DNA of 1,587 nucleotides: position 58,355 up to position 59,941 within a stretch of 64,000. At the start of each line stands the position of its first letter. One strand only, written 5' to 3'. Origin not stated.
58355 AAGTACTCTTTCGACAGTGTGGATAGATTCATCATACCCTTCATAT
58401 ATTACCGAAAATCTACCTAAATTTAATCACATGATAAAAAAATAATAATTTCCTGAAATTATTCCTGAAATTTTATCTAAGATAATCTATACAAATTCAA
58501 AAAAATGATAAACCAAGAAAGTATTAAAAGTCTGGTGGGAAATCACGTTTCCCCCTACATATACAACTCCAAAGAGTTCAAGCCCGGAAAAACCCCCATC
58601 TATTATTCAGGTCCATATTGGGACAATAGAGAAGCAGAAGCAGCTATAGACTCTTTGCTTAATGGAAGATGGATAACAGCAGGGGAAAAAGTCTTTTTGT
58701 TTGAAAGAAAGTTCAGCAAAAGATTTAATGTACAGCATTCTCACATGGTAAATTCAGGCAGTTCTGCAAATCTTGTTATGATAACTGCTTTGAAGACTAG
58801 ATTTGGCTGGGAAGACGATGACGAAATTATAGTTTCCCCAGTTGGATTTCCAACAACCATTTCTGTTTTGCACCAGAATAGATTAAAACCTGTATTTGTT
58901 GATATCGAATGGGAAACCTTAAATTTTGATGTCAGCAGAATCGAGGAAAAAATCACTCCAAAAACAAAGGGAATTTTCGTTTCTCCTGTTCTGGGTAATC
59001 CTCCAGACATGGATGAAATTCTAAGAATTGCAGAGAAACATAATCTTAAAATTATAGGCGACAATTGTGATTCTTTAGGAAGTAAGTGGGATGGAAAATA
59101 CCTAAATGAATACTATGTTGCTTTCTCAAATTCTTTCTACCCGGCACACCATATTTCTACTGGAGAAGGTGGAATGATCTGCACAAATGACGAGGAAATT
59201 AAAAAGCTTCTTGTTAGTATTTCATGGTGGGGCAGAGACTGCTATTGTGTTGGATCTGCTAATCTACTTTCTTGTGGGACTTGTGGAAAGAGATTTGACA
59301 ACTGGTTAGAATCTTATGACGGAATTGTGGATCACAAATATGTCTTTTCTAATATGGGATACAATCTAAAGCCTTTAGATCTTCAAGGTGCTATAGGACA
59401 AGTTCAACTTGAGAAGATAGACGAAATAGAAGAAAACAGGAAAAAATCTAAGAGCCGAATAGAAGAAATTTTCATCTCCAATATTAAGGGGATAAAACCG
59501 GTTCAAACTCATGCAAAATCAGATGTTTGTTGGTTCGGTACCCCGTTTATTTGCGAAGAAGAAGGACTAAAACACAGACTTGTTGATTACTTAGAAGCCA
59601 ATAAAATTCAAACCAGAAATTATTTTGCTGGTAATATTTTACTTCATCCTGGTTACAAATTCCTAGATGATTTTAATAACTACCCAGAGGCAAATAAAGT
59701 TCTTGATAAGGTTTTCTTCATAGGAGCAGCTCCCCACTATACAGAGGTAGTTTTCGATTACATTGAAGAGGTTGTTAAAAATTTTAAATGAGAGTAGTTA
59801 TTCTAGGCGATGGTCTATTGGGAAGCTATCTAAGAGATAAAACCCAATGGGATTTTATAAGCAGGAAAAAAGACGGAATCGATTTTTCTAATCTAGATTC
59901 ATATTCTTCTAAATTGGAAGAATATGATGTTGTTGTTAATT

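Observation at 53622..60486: Nucleotide-sugar module: 4,6-dehydratase + Lys-type aminotransferase + hexapeptide acetyltransferase (diNAcBac-like route) plus a His-for-Lys 3-dehydratase with a Cys cluster (3,6-dideoxyhexose route) and a short reductase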

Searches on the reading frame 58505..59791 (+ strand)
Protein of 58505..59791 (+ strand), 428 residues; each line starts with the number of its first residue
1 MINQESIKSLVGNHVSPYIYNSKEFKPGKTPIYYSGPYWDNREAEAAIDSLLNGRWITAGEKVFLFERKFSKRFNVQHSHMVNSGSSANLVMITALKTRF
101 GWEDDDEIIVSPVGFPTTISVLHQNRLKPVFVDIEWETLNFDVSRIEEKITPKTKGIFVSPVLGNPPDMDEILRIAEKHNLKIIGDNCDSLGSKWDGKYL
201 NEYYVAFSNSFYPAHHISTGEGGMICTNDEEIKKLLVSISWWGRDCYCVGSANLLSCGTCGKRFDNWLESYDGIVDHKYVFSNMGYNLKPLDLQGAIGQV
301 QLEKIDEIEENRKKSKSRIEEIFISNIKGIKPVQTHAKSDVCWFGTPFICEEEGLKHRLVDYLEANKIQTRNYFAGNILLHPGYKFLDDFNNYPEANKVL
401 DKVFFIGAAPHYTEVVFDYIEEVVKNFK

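Call 4: search_protein_families(library=pfam, proteins=[window:58505-59791:+], max_evalue=0.01)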
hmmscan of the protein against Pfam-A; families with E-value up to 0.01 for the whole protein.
window:58505-59791:+ (428 aa): 4 families
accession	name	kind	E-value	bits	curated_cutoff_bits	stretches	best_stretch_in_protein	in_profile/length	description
PF01041.23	DegT_DnrJ_EryC1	-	3e-72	244.3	19.8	1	43-420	6-355/360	DegT/DnrJ/EryC1/StrS aminotransferase family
PF01053.26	Cys_Met_Meta_PP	-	6.7e-06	25.3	27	1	64-216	55-203/381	Cys/Met metabolism PLP-dependent enzyme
PF00155.27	Aminotran_1_2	-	0.0021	17.8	19.7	1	72-180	61-179/361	Aminotransferase class I and II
PF00266.25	Aminotran_5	-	0.0027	17.2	21.5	1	83-192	69-181/371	Aminotransferase class-V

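Call 5: search_protein_families(library=ncbifam, proteins=[window:58505-59791:+], max_evalue=0.001)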
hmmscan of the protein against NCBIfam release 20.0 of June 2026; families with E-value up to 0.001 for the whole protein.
window:58505-59791:+ (428 aa): 13 families
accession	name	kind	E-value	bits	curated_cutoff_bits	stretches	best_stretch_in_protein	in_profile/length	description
NF011936.0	PRK15407.1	equivalog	6.9e-109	364.4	423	1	5-427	11-435/440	lipopolysaccharide biosynthesis protein RfbH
TIGR03588.1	PseC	equivalog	1.5e-41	142.6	423.5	1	34-403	4-355/380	UDP-4-amino-4,6-dideoxy-N-acetyl-beta-L-altrosamine transaminase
TIGR04181.1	NHT_00031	hypoth_equivalog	4.7e-36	124.4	420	2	36-234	5-215/359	LegC family aminotransferase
NF008658.2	PRK11658.1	equivalog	1.1e-30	106.6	631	1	35-242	8-209/379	UDP-4-amino-4-deoxy-L-arabinose aminotransferase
NF008687.0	PRK11706.1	equivalog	4.6e-30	104.6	375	1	33-232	3-198/375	dTDP-4-amino-4,6-dideoxygalactose transaminase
TIGR02379.1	ECA_wecE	subfamily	8.4e-22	77.4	434.85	1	69-233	39-200/376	dTDP-4-amino-4,6-dideoxy-D-glucose transaminase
TIGR04427.1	PLP_DesI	equivalog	1.6e-20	73.6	650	1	44-245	34-230/390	dTDP-4-dehydro-6-deoxyglucose aminotransferase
NF006095.0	PRK08247.1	equivalog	1.7e-05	23.8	585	1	82-188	74-175/369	methionine biosynthesis PLP-dependent protein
NF004770.0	PRK06108.1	subfamily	0.00011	21.1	422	1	67-187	87-210/396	pyridoxal phosphate-dependent aminotransferase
NF006230.0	PRK08363.1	equivalog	0.0002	20.3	534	1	103-190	115-209/398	alanine aminotransferase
NF005817.0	PRK07683.1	equivalog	0.00031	19.6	575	1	68-166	80-173/387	aminotransferase A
NF041364.1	GntC_guanitoxin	equivalog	0.00076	18.5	415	0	81-187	64-174/356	guanitoxin biosynthesis PLP-dependent (S)-gamma-hydroxy-L-arginine cyclodehydratase GntC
NF005816.0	PRK07682.1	equivalog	0.00094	17.9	620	0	67-188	80-204/390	aminotransferase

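Call 7: search_dna_similar(query=window:58505-59791:+, collection=phages, mode=protein, max_rows=25)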
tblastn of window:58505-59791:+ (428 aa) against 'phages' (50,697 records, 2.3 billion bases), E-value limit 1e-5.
Records with a match: 81; places in all: 85; records where one place covers at least 80% of the query: 59.
Best place of each record, by identity: 60-80% 1; <60% 80.
By first word of the organism name: Synechococcus 54; Salmonella 5; uncultured 4; Stenotrophomonas 4; Flavobacterium 4; Marine 3; Aphanizomenon 2; Caudoviricetes 1; Planktothrix 1; Bacteriophage 1; and 2 more.
By host as written in the record: - 55; Synechococcus sp. MW02 4; Stenotrophomonas maltophilia 4; Flavobacterium sp. LMO8 4; Salmonella enterica subsp. enterica serovar Kentucky 3; Synechococcus sp. 3; Homo sapiens 2; Synechococcus sp. LTWRED 1; and 5 more.
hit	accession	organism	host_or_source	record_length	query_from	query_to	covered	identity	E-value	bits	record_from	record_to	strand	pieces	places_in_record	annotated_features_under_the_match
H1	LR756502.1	uncultured phage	metagenomic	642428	18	425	95%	67.4%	0e+0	597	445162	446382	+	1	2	record has no annotation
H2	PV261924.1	Synechococcus phage RN05-S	Synechococcus sp. MW02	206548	13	428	97%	57.9%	3e-157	497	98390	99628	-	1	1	DegT/DnrJ/EryC1/StrS aminotransferase family protein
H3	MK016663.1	Synechococcus phage S-H68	Synechococcus sp. LTWRED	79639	13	428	97%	57.9%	4e-157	496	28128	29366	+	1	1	CDP-4-dehydro-6-deoxy-D-glucose 3-dehydratase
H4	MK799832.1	Synechococcus phage S-B05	Synechococcus sp. MW02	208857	13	428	97%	57.9%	4e-157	496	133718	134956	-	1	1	hypothetical protein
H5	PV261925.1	Synechococcus phage RB11-B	Synechococcus sp. MW02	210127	13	428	97%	57.9%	4e-157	496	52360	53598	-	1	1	DegT/DnrJ/EryC1/StrS aminotransferase family protein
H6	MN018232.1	Synechococcus phage S-B43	Synechococcus sp. MW02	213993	13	428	97%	57.9%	4e-157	496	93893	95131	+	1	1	hypothetical protein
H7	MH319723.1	Marine virus AG-345-D19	single cell amplified by WGA-X; seawater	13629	12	427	97%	56.0%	8e-145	461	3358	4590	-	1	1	record has no annotation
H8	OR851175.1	Salmonella phage S.Kent 1-2-1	Salmonella enterica subsp. enterica ...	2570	4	427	99%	36.8%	4e-82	274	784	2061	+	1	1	record has no annotation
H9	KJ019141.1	Synechococcus phage ACG-2014f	-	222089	51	427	88%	27.1%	4e-33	138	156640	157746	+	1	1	hypothetical protein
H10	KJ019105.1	Synechococcus phage ACG-2014f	-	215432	51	427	88%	26.8%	1e-32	136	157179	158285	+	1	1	hypothetical protein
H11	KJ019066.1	Synechococcus phage ACG-2014f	-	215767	51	427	88%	26.8%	1e-32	136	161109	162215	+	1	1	hypothetical protein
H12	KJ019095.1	Synechococcus phage ACG-2014f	-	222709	51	427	88%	26.8%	1e-32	136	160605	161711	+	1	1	hypothetical protein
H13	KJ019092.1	Synechococcus phage ACG-2014f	-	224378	51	427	88%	26.8%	1e-32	136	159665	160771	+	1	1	hypothetical protein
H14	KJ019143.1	Synechococcus phage ACG-2014f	-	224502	51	427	88%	26.8%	1e-32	136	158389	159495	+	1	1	hypothetical protein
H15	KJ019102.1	Synechococcus phage ACG-2014f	-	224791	51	427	88%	26.8%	1e-32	136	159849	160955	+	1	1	hypothetical protein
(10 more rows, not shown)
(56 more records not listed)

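Call 9: get_annotated_region(hit=H1, flank=12000)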
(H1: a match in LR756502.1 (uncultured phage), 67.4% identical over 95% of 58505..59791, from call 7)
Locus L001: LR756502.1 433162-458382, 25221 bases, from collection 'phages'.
description: uncultured phage genome assembly, chromosome: 1.
organism: uncultured phage (NCBI taxid 278008)
taxonomy: Viruses; environmental samples
host: -; source: metagenomic; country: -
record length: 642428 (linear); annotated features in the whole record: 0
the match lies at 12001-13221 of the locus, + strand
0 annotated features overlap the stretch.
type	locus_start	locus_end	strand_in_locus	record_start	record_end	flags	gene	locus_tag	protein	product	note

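Call 12: search_solved_structures(query=window:58505-59791:+, max_evalue=1e-10, show_alignments=3)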
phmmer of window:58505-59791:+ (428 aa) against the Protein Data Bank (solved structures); distinct sequences matched with E-value up to 1e-10: 54.
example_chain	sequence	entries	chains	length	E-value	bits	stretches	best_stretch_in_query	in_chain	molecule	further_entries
3bcx_A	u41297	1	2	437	1.1e-78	268.2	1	5-422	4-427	CDP-6-deoxy-L-threo-D-glycero-4-hexulose-3-dehydrase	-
3bb8_A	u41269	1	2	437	2e-77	264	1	5-422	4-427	CDP-4-keto-6-deoxy-D-glucose-3-dehydrase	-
2gms_A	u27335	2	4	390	6e-50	173.4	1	37-425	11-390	Putative pyridoxamine 5-phosphate-dependent dehydrase, Wbdk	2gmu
3b8x_A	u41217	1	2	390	5.4e-49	170.3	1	37-425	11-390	Pyridoxamine 5-phosphate-dependent dehydrase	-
2r0t_A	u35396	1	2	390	7.9e-49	169.8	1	37-425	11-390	Pyridoxamine 5-phosphate-dependent dehydrase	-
3gr9_A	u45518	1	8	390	1.6e-48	168.7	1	37-425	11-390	ColD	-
7b0d_A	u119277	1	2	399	1e-34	123.3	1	42-240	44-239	Glutamine--scyllo-inositol transaminase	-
3frk_A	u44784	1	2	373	6.8e-32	113.9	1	47-244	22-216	QdtB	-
9wvy_A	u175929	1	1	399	6.9e-32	113.9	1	32-315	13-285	Putative NDP-4-keto-6-deoxyglucose-3-dehydratase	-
7b0m_AAA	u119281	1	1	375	1.3e-29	106.5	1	33-232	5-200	Sugar aminotransferase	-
3dr7_A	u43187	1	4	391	1.2e-28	103.3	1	33-234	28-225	Putative perosamine synthetase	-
3bn1_A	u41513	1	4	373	1.3e-28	103.1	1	35-235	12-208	Perosamine synthetase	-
3dr4_A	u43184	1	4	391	1.6e-28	102.8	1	33-234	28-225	Putative perosamine synthetase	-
5u1z_A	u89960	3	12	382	3.7e-27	98.3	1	48-240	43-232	Putative aminotransferase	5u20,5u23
5u21_A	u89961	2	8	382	4e-27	98.2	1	48-240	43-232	Putative aminotransferase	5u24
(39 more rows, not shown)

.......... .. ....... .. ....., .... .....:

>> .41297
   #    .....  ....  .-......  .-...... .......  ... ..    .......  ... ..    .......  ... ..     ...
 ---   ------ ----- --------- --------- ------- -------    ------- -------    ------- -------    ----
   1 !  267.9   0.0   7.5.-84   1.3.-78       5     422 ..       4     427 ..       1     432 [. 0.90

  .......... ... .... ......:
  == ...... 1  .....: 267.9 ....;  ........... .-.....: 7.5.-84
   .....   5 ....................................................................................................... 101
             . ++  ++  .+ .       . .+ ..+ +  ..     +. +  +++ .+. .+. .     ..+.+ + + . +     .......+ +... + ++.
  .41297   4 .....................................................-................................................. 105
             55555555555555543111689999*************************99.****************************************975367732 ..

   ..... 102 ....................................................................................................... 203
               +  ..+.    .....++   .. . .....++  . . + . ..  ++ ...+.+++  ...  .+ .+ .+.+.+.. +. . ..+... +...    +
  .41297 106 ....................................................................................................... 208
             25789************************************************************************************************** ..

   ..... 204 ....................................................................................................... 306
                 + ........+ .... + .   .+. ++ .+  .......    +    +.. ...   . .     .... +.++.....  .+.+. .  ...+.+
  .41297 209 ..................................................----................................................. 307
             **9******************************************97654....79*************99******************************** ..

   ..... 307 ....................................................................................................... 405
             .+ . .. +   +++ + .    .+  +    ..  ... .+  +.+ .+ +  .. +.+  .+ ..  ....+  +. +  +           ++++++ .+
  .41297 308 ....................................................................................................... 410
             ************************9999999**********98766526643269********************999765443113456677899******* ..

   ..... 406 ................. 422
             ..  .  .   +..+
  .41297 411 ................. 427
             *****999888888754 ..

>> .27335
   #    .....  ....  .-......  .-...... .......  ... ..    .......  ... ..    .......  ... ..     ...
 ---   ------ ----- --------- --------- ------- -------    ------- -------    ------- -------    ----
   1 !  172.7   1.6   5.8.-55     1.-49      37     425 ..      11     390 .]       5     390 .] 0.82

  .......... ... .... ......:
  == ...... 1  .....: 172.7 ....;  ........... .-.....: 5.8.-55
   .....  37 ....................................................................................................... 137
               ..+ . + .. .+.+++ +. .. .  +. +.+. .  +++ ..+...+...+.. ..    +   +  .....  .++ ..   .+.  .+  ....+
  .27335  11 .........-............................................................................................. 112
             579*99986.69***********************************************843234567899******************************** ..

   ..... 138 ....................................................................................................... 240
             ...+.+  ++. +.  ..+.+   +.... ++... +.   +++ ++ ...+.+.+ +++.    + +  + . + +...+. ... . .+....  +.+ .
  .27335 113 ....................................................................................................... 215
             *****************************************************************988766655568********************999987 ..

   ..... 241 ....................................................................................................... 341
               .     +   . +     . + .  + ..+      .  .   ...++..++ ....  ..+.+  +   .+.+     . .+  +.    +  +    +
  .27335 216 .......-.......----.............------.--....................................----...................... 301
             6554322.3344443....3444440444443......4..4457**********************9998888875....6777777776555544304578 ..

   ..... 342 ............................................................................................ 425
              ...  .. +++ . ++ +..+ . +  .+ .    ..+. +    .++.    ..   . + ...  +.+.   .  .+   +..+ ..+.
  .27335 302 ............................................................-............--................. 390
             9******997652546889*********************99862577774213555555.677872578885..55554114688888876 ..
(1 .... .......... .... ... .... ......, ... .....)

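Call 17: get_annotated_region(hit=H3, flank=9000)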
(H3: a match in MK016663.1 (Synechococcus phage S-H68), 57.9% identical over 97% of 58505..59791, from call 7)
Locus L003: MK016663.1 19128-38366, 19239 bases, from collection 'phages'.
description: Synechococcus phage S-H68, partial genome.
organism: Synechococcus phage S-H68 (NCBI taxid 2545436)
taxonomy: Viruses; Duplodnaviria; Heunggongvirae; Uroviricota; Caudoviricetes; Kyanoviridae
host: Synechococcus sp. LTWRED; source: -; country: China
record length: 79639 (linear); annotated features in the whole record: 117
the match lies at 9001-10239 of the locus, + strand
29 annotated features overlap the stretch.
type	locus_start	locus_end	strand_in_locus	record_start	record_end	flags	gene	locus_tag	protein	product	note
CDS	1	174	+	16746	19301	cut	-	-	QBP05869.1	baseplate wedge tail fiber connector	Phage baseplate wedge tail fiber connector (T4-like gp9)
CDS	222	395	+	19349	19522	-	-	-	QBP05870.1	hypothetical protein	-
CDS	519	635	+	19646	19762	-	-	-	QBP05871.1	hypothetical protein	-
CDS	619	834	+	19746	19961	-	-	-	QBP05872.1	hypothetical protein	-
CDS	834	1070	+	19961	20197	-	-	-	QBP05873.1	hypothetical protein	T4-like phage protein, T4 GC0250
CDS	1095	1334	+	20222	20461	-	-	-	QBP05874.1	hypothetical protein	-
CDS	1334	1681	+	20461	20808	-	-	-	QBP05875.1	hypothetical protein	-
CDS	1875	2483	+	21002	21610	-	-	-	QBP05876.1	hypothetical protein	-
CDS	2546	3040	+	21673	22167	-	-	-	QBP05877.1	glycerol-3-phosphate cytidylyltransferase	-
CDS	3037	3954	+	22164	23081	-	-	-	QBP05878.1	dTDP-glucose 4,6-dehydratase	-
CDS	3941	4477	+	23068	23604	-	-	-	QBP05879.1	dTDP-4-dehydrorhamnose 3,5-epimerase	-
CDS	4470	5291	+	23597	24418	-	-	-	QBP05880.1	NAD-dependent epimerase/dehydratase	-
CDS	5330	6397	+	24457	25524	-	-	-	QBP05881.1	UDP-glucose 4-epimerase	-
CDS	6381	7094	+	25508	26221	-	-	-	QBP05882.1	hypothetical protein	-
CDS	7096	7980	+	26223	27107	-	-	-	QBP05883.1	hypothetical protein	-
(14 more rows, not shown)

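Call 18: get_annotated_region(hit=H2, flank=9000)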
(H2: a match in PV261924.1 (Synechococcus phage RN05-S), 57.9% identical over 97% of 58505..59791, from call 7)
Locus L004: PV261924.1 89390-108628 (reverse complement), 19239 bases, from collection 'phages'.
description: Synechococcus phage RN05-S, complete genome.
organism: Synechococcus phage RN05-S (NCBI taxid 3412547)
taxonomy: Viruses
host: Synechococcus sp. MW02; source: seawater; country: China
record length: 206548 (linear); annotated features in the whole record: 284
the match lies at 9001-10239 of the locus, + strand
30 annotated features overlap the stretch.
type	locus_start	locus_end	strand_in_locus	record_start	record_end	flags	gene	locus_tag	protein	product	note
CDS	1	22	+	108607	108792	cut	-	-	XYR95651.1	hypothetical protein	-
tRNA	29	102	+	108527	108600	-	-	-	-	tRNA-Ser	-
tRNA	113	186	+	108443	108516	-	-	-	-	tRNA-Pro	-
tRNA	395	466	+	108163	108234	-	-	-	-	tRNA-Ile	-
tRNA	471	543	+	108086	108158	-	-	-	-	tRNA-Met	-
CDS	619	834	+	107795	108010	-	-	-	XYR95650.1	hypothetical protein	-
CDS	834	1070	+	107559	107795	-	-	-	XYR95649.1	hypothetical protein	-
CDS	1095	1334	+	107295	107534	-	-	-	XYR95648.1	hypothetical protein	-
CDS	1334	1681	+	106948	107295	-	-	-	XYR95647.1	mannose-6-phosphate isomerase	-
CDS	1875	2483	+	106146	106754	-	-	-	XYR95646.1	2OG-Fe(II) oxygenase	-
CDS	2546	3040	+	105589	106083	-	-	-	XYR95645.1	cytidylyltransferase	-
CDS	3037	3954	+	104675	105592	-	-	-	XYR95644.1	GDP-mannose 4,6 dehydratase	-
CDS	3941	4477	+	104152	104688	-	-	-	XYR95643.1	dTDP-4-dehydrorhamnose 3,5-epimerase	-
CDS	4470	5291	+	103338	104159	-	-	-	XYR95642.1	NAD dependent epimerase/dehydratase family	-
CDS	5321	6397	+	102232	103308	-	-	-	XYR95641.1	NAD dependent epimerase/dehydratase family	-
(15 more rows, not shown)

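Call 24: find_encoding_contigs(protein=window:58505-59791:+, flank=10000, max_places=4)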
Protein window:58505-59791:+ (428 aa): 17 contigs read that carry it; 4 places shown.
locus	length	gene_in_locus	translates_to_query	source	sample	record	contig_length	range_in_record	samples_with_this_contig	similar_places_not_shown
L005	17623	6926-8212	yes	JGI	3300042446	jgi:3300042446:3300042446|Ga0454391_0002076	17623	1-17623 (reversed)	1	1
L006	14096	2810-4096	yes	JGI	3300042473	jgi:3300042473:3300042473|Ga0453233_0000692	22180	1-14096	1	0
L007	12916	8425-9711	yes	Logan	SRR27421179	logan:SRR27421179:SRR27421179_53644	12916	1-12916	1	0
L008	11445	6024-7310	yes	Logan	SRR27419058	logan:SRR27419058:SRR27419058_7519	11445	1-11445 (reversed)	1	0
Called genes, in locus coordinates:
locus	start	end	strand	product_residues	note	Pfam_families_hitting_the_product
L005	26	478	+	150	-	-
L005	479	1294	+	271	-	-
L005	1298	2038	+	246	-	PF13640:2OG-FeII_Oxy_3, PF13661:2OG-FeII_Oxy_4 (weak)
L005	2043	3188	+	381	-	PF01041:DegT_DnrJ_EryC1, PF00266:Aminotran_5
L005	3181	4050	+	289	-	PF00132:Hexapep (faint)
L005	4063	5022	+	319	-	PF01073:3Beta_HSD, PF01370:Epimerase, PF02719:Polysacc_synt_2, PF04321:RmlD_sub_bind, PF16363:GDP_Man_Dehyd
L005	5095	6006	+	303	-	PF01531:Glyco_transf_11 (weak)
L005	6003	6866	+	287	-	PF04724:Glyco_transf_17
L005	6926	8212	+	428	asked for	PF01053:Cys_Met_Meta_PP (weak), PF01041:DegT_DnrJ_EryC1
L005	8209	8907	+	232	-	PF01370:Epimerase, PF04321:RmlD_sub_bind, PF07993:NAD_binding_4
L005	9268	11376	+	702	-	PF01471:PG_binding_1 (weak)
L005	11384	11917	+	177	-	-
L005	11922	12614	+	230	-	-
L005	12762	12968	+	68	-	-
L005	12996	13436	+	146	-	-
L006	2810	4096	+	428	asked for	PF01053:Cys_Met_Meta_PP (weak), PF01041:DegT_DnrJ_EryC1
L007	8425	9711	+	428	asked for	PF01053:Cys_Met_Meta_PP (weak), PF01041:DegT_DnrJ_EryC1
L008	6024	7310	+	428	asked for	PF01053:Cys_Met_Meta_PP (weak), PF01041:DegT_DnrJ_EryC1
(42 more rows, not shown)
